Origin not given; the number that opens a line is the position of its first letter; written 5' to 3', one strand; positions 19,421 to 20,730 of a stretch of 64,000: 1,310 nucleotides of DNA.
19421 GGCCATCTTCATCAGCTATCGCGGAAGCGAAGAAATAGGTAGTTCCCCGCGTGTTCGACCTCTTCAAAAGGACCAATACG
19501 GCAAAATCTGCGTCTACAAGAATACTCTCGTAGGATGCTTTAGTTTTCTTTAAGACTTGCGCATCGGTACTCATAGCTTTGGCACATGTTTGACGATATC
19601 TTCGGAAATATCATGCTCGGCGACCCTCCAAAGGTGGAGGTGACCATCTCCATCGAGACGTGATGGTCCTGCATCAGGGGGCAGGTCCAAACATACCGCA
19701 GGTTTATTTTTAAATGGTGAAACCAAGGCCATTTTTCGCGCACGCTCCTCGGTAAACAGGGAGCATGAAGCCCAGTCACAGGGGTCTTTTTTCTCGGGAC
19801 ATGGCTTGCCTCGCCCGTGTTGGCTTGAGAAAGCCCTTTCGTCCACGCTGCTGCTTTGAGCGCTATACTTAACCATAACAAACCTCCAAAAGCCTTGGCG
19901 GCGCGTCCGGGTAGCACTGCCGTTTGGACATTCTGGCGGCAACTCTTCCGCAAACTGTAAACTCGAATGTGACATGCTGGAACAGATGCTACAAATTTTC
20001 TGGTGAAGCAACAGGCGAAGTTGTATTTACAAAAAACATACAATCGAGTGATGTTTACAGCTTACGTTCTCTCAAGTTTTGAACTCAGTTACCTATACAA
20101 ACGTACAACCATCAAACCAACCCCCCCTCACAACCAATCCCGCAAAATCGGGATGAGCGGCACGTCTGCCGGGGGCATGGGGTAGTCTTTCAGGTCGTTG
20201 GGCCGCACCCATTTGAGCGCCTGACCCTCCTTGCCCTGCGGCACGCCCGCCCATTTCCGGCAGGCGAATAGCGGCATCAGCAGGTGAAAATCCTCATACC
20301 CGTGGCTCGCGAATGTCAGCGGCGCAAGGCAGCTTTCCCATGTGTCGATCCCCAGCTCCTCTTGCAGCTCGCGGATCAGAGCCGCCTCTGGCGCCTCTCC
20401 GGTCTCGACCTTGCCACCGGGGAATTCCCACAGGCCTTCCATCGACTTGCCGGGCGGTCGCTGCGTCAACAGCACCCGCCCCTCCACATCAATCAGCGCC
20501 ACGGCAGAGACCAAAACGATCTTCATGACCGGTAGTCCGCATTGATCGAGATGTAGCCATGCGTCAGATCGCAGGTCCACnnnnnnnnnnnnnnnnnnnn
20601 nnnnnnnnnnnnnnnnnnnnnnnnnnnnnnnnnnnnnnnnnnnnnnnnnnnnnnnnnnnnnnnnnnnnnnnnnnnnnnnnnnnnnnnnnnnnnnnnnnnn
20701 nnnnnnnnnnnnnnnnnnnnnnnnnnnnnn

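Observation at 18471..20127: Orphan low-GC two-gene cassette inserted at the convergent infB/mutT junction: candidate undescribed accessory (defence/toxin-like) module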

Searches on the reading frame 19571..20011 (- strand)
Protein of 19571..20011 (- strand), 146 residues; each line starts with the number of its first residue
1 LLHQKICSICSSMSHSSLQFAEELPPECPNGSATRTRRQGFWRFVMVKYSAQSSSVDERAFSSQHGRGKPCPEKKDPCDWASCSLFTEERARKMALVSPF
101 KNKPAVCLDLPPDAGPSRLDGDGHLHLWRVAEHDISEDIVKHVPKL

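Call 5: search_protein_families(library=pfam, proteins=[window:19571-20011:-], max_evalue=1)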
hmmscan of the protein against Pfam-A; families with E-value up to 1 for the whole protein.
window:19571-20011:- (146 aa): 0 families

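Call 17: search_protein_families(library=padloc, proteins=[window:19571-19975:-], max_evalue=10)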
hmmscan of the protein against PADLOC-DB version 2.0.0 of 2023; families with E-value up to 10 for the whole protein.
window:19571-19975:- (134 aa): 0 families

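Call 18: search_protein_families(library=pfam, proteins=[window:19571-19975:-], max_evalue=10)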
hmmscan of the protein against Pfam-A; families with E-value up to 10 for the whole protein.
window:19571-19975:- (134 aa): 0 families

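Call 19: find_homologous_proteins(query=window:19571-19975:-, max_evalue=0.001)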
Query window:19571-19975:- (134 aa): 18 proteins with E <= 0.001 among 22 candidates.
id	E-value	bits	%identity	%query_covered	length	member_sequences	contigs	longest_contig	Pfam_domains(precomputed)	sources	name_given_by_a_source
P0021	2.9e-63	230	100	75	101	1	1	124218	-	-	-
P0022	3.4e-61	223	72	100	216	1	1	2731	-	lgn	-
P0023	6.0e-61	222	70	100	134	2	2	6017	-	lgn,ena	-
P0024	4.3e-60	220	69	100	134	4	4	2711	-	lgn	-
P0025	1.0e-59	218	69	100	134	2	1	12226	-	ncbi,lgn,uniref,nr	ncbi:hypothetical protein [Leisingera sp. JC1]|uniref:hypothetical protein n=1 Tax=Leisingera sp. JC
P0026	3.3e-59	217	69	100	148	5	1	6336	-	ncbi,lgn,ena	-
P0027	3.8e-59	217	69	100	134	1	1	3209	-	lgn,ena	-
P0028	1.6e-58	215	69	100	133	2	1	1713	-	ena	-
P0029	2.5e-58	214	69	100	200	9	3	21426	-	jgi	-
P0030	4.1e-58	213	68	100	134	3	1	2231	-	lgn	-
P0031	9.9e-57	209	69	100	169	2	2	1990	-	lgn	-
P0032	1.3e-55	205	67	100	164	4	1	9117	-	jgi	jgi:hypothetical protein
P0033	2.1e-55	204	66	100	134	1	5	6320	-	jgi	jgi:hypothetical protein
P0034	3.5e-40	155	58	91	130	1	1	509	-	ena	-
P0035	9.6e-40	154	66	75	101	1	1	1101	-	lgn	-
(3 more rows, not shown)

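Call 27: search_solved_structures(query=A2, max_evalue=10, show_alignments=2)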
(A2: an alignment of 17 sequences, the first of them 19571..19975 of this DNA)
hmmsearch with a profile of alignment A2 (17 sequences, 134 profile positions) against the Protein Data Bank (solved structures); distinct sequences matched with E-value up to 10: 2.
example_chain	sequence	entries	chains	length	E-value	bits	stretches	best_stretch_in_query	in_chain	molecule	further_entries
8pjy_A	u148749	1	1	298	0.11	15.7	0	110-123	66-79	SAKe6EEref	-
7pvp_A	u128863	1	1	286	3.6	10.7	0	110-123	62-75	SAKe6BC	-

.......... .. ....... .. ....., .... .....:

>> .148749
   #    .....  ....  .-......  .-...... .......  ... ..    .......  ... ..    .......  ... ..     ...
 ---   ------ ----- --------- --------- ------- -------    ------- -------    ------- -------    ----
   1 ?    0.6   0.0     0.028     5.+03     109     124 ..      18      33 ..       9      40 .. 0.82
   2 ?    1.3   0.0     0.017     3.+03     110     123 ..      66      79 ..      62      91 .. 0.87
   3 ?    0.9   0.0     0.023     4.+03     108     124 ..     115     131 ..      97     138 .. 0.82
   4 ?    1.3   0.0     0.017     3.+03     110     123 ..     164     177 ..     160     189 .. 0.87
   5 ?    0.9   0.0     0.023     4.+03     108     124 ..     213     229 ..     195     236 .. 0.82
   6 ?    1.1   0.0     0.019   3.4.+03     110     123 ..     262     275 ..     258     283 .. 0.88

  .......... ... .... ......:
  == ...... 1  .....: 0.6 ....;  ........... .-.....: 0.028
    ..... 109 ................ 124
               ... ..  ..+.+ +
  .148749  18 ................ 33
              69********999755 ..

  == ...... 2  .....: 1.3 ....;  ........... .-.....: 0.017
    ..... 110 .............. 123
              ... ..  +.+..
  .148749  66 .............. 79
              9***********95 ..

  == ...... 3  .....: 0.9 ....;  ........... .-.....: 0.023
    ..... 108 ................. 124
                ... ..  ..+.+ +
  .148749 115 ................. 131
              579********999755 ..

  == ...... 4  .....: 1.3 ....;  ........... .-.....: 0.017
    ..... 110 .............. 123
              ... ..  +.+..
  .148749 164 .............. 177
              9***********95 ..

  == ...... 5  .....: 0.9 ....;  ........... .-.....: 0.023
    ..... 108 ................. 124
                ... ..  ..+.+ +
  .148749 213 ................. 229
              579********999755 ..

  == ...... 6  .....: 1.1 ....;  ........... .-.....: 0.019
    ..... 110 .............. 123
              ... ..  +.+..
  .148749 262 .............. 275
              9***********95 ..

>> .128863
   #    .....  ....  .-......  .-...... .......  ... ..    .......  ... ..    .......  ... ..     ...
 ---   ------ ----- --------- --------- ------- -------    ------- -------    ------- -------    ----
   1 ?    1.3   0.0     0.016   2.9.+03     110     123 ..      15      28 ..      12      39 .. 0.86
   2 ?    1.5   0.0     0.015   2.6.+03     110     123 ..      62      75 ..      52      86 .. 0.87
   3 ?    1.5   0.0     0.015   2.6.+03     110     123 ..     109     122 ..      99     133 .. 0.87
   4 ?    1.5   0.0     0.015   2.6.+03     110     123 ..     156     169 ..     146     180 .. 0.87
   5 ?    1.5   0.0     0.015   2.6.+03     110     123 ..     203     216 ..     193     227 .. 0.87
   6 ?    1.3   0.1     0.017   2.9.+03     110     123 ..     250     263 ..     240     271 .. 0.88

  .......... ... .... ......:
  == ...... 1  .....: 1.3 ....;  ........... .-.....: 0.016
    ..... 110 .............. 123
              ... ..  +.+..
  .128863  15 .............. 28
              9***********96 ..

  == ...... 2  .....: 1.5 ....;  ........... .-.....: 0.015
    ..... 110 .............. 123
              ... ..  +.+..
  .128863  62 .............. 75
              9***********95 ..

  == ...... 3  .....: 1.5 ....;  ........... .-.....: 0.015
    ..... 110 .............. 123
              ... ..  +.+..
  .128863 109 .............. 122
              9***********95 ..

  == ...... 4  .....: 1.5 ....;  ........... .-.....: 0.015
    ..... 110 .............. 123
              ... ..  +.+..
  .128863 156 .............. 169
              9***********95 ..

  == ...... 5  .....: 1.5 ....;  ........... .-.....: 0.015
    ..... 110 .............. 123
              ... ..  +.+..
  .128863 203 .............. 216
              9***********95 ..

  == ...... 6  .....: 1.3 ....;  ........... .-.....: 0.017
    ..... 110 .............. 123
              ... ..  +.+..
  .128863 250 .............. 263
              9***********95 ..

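Call 32: predict_structure(alignment_id=A2)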
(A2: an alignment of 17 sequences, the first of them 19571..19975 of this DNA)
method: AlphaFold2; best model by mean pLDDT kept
length: 134 residues; sequences in the alignment: 17
mean_pLDDT: 87.6   pTM: 0.82
mean pLDDT of the five models: 87.6, 84.9, 84.6, 83.5, 83.1
residues with pLDDT >= 90: 77; 70-90: 47; 50-70: 10; < 50: 0
segments of 3 or more residues with pLDDT < 50: none
pLDDT, mean of each block of 10 residues (from residue 1): 82 86 95 69 72 85 91 95 92 94 93 93 92 88
secondary structure, 60 per line:
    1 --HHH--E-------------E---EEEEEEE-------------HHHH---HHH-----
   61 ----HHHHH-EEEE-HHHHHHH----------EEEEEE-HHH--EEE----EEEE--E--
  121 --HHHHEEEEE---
elements in order: E26-32 H46-49 H65-69 E71-74 H76-82 E93-98 E105-107 E112-115 H123-126 E127-131

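Call 37: fold_search(model_id=the predicted structure, library=pdb)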
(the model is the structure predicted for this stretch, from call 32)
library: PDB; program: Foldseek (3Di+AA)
matches with E <= 10: 158; with E <= 0.001: 0
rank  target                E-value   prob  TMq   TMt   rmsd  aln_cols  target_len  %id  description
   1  4eyy_Q                4.3e-01  0.33  0.37  0.29   6.9       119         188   14  Crystal Structure of the IcmR-IcmQ complex from Legionella pneumophila (released 2013-05-22)
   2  4pj1_2                1.2e+00  0.02  0.18  0.21  16.1       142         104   13  Crystal structure of the human mitochondrial chaperonin symmetrical 'football' complex (released 2015-04-29)
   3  3a58_C                1.3e+00  0.01  0.11  0.09  15.2       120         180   11  Crystal structure of Sec3p - Rho1p complex from Saccharomyces cerevisiae (released 2010-01-12)
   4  8tiw_C                1.9e+00  0.05  0.19  0.13  11.1        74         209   14  Isoreticular, interpenetrating co-crystal of Replication Initiator Protein REPE54 and symmetrical expanded duplex (31m (released 2023-08-02)
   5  7trn_A                1.9e+00  0.03  0.13  0.13   8.3        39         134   18  Crystal structure of R14A-R20A human Galectin-7 mutant (released 2023-02-01)
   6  4om9                  2.3e+00  0.03  0.18  0.04  11.8        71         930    7  X-Ray Crystal Structure of the passenger domain of Plasmid encoded toxin, an Autrotansporter Enterotoxin from enteroaggr (released 2014-03-12)
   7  1wba                  2.3e+00  0.01  0.13  0.11  15.3       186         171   10  WINGED BEAN ALBUMIN 1 (released 1997-01-11)
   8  1lta_A                2.4e+00  0.12  0.37  0.29   6.0       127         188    9  2.2 ANGSTROMS CRYSTAL STRUCTURE OF E. COLI HEAT-LABILE ENTEROTOXIN (LT) WITH BOUND GALACTOSE (released 1994-01-31)
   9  6yhl_A                2.7e+00  0.09  0.32  0.09   8.4       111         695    9  Crystal structure of CNFy from Yersinia pseudotuberculosis - N-terminal fragment comprising residues 1-704 (released 2020-12-30)
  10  5es5_B                2.7e+00  0.02  0.14  0.04  12.5        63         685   13  Crystal structure of the initiation module of LgrA in the "open" and "closed " adenylation states (released 2016-01-20)
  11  7otj_A                2.7e+00  0.01  0.15  0.07  15.0       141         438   11  Crystal structure of Pif1 helicase from Candida albicans (released 2021-07-07)
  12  3a58_A                2.9e+00  0.01  0.12  0.09  15.1       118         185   11  Crystal structure of Sec3p - Rho1p complex from Saccharomyces cerevisiae (released 2010-01-12)
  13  7trn_B                3.1e+00  0.02  0.13  0.13   7.8        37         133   19  Crystal structure of R14A-R20A human Galectin-7 mutant (released 2023-02-01)
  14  8tfi                  3.3e+00  0.09  0.35  0.28   9.6       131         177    9  tRNA 2'-phosphotransferase (Tpt1) from Pyrococcus horikoshii (released 2023-11-08)
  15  5jnf_B                3.3e+00  0.02  0.14  0.04  12.6        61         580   13  Crystal structure of the LgrA initiation module excluding the Asub domain: F-A-delta-sub (released 2016-10-12)
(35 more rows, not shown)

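Call 56: search_protein_families(library=pfam, alignment_id=A4, max_evalue=10)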
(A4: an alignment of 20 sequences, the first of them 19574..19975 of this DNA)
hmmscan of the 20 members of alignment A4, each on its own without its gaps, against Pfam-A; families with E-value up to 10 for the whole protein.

A. member 1, window:19574-19975:- (134 aa): 0 families

B. families by the number of members that match (of 20 scanned): 5 families
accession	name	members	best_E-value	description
PF00751.23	DM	2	0.014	DM DNA binding domain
PF19729.6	LRR_FBXL18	1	0.012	F-box/LRR-repeat protein 18, LRR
PF12934.12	FTO_CTD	1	0.065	FTO C-terminal domain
PF05221.23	AdoHcyase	1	0.24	S-adenosyl-L-homocysteine hydrolase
PF23939.1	DUF7274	1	0.26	Domain of unknown function (DUF7274)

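Call 64: fold_search(model_id=the predicted structure, library=viral)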
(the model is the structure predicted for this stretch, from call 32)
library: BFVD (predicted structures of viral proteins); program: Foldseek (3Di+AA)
matches with E <= 10: 193; with E <= 0.001: 0
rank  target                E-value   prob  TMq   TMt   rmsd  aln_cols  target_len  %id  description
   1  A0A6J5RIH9            1.2e-01  0.18  0.30  0.07  14.2       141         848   16  Phage head morphogenesis domain containing protein [uncultured Caudovirales phage]
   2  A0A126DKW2            1.6e-01  0.08  0.18  0.22  12.3       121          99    9  (no name in the UniProt tables at hand)
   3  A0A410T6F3            2.6e-01  0.07  0.18  0.21  15.2       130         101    9  (no name in the UniProt tables at hand)
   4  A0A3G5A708            3.3e-01  0.47  0.42  0.43   5.7       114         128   10  Uncharacterized protein [Hyperionvirus sp.]
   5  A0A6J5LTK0            3.5e-01  0.33  0.31  0.39   8.7        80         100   14  Uncharacterized protein [uncultured Caudovirales phage]
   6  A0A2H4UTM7            4.0e-01  0.20  0.38  0.14  12.4       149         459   10  DUF4116 domain-containing protein [Bodo saltans virus]
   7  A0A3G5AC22            4.5e-01  0.23  0.37  0.38   7.6       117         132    9  Uncharacterized protein [Hyperionvirus sp.]
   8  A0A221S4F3            5.4e-01  0.06  0.20  0.19  12.9       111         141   14  Co-chaperonin GroES (Fragment) [uncultured virus]
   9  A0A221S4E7            5.8e-01  0.05  0.18  0.23  15.6       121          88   14  Co-chaperonin GroES [uncultured virus]
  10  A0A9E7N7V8            6.5e-01  0.02  0.14  0.10  14.6       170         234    8  (no name in the UniProt tables at hand)
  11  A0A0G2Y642            7.9e-01  0.23  0.36  0.08   8.0       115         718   11  Ankyrin repeat-containing protein [Acanthamoeba polyphaga mimivirus Kroon]
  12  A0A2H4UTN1            8.4e-01  0.30  0.41  0.20   6.6       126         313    9  tRNA 2'-phosphotransferase/Ap4A hydrolase [Bodo saltans virus]
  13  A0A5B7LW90            9.5e-01  0.16  0.35  0.33  10.6       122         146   12  Uncharacterized protein [Pseudomonas phage ITTPL]
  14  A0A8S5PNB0            9.5e-01  0.14  0.32  0.28  11.4       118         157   11  Uncharacterized protein [Myoviridae sp. ctwwN25]
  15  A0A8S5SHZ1            1.0e+00  0.30  0.33  0.43   3.2        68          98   10  SsDNA thymidine ADP-ribosyltransferase, DarT [Phage sp. ctqZP6]
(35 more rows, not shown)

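Call 70: search_protein_families(library=padloc, alignment_id=A4, max_evalue=10)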
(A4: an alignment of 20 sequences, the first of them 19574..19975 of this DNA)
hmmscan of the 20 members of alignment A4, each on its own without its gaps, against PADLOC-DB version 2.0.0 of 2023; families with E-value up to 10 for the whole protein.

A. member 1, window:19574-19975:- (134 aa): 0 families

B. families by the number of members that match (of 20 scanned): 1 family
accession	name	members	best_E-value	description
PDLC04023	PD-T4-10_A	3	0.00024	-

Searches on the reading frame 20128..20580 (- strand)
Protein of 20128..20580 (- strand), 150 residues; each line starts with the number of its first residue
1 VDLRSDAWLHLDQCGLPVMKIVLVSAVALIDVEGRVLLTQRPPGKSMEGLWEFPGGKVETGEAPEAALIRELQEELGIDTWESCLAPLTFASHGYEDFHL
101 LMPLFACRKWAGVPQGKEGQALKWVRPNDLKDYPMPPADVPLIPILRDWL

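Call 5: search_protein_families(library=pfam, proteins=[window:20128-20580:-], max_evalue=1)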
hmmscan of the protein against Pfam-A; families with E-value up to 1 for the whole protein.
window:20128-20580:- (150 aa): 4 families
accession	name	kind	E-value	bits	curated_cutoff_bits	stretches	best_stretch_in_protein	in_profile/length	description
PF14815.12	NUDIX_4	-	8.7e-28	96.8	35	1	27-143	2-111/113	NUDIX domain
PF00293.34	NUDIX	-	5.3e-22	78.7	21.1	1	24-144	6-132/134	NUDIX domain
PF22327.2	Nudt16-like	-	0.00013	22.3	27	1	48-85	32-70/161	U8 snoRNA-decapping enzyme-like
PF13869.12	NUDIX_2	-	0.25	11.1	27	1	49-78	68-97/188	Nucleotide hydrolase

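Call 46: find_encoding_contigs(protein=window:20128-20526:-, flank=6000, max_places=10)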
Protein window:20128-20526:- (132 aa): 3 contigs read that carry it; 2 places shown.
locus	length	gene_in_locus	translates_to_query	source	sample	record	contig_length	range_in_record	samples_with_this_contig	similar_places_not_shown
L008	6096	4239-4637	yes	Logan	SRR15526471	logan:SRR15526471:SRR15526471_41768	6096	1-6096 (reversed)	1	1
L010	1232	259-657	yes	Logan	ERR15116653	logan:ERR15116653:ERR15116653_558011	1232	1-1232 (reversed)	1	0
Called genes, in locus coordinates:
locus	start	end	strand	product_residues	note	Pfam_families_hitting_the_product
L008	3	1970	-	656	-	?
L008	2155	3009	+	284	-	PF13145:Rotamase_2, PF00639:Rotamase, PF13616:Rotamase_3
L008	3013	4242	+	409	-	PF01960:ArgJ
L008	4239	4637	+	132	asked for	PF00293:NUDIX, PF14815:NUDIX_4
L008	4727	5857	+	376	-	-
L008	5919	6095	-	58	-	?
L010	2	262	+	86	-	?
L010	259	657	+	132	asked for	PF00293:NUDIX, PF14815:NUDIX_4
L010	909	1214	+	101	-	-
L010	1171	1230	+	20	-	?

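Call 74: search_protein_families(library=padloc, proteins=[L019:8701-9012:-, L019:9003-9800:-, L020:8911-9753:+], max_evalue=1)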
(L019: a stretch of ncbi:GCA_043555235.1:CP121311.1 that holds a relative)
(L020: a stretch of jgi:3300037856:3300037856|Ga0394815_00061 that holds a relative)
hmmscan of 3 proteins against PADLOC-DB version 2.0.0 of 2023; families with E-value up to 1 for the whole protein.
L019:8701-9012:- (103 aa): 0 families

L019:9003-9800:- (265 aa): 1 family
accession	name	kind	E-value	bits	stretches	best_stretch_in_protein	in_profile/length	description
PDLC02567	DrmA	-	2.5e-06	22.9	1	2-228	31-254/1750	DrmA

L020:8911-9753:+ (280 aa): 0 families

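Call 91: search_protein_families(library=pfam, proteins=[L030:6768-8315:-, L020:8911-9753:+], max_evalue=10)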
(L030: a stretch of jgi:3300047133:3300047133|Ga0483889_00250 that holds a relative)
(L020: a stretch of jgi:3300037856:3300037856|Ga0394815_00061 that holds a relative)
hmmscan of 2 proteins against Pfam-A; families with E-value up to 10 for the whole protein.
L030:6768-8315:- (515 aa): 0 families

L020:8911-9753:+ (280 aa): 2 families
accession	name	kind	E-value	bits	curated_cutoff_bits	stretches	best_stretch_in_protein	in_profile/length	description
PF19749.4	DUF6236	-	1.2e-09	38.3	26.2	1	126-279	165-323/324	Family of unknown function (DUF6236)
PF14300.12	DMP19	-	0.012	16.7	25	1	111-191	32-107/112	DMP19-like protein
